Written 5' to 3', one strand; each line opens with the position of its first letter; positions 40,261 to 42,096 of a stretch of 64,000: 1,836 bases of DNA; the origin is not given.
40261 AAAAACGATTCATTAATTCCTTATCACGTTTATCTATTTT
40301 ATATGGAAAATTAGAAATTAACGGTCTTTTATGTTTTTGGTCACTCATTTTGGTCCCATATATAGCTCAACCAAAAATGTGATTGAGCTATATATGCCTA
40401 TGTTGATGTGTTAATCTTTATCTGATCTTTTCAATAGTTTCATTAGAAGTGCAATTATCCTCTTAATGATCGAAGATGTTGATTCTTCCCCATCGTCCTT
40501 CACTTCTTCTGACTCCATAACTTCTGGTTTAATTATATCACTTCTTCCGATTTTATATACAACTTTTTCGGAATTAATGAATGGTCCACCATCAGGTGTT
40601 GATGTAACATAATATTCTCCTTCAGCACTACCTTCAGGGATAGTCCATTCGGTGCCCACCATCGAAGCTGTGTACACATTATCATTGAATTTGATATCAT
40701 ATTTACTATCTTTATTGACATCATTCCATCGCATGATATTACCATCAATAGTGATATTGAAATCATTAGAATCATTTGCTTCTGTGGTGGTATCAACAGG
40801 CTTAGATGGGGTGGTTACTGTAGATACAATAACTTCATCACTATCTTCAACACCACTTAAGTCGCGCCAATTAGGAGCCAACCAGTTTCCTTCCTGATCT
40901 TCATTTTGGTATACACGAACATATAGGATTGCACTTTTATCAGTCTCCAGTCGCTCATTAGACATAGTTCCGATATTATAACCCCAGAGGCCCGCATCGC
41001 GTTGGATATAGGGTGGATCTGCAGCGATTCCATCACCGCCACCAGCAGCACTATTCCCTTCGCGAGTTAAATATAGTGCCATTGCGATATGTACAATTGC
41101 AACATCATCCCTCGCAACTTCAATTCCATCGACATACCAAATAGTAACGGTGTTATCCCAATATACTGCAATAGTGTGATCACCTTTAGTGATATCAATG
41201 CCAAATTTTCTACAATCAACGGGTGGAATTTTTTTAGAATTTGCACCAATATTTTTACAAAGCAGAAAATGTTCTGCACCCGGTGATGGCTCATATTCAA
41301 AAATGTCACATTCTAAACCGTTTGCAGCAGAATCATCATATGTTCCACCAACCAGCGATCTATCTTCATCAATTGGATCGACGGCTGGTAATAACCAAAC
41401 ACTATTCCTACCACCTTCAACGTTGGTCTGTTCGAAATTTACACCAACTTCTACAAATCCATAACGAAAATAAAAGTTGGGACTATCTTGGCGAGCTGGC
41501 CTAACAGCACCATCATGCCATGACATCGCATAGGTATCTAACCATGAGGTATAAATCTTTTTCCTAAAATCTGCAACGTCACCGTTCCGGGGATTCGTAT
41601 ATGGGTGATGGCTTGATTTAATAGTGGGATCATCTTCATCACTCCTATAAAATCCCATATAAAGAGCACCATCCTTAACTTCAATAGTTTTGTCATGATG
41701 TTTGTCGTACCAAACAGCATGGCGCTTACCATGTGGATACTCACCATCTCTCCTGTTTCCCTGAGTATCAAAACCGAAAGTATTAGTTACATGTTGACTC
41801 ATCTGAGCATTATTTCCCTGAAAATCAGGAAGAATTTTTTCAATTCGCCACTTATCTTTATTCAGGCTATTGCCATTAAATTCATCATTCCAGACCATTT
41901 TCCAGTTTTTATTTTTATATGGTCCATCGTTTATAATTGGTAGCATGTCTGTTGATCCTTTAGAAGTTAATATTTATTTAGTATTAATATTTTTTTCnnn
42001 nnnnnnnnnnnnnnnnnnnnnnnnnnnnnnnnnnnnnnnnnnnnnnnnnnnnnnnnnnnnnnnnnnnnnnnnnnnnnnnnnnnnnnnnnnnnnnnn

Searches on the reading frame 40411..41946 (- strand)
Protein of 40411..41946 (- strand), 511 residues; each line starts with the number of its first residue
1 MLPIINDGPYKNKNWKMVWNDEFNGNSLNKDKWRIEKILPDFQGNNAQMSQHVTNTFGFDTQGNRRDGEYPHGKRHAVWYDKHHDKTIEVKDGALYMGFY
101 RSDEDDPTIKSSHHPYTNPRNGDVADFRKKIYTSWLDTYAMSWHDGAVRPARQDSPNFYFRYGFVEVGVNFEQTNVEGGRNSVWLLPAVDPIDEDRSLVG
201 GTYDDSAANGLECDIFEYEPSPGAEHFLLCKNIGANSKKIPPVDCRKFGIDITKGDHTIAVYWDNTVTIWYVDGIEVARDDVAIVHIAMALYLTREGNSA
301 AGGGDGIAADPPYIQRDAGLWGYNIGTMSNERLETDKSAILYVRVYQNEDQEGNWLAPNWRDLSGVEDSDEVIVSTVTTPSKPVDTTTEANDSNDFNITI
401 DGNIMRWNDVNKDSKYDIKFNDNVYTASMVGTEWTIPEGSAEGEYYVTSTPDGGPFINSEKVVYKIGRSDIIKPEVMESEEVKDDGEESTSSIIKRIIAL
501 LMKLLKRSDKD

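Call 20: search_protein_families(library=phrogs, proteins=[window:40411-41946:-], max_evalue=0.001)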
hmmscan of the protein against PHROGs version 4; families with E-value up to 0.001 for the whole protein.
window:40411-41946:- (511 aa): 0 families

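Call 43: search_protein_families(library=pfam, proteins=[window:40411-41946:-], max_evalue=0.01)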
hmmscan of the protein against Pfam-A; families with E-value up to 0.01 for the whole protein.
window:40411-41946:- (511 aa): 1 family
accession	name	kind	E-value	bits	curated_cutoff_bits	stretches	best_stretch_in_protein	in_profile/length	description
PF00722.28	Glyco_hydro_16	-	0.006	16.5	22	0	251-278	106-133/175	Glycosyl hydrolases family 16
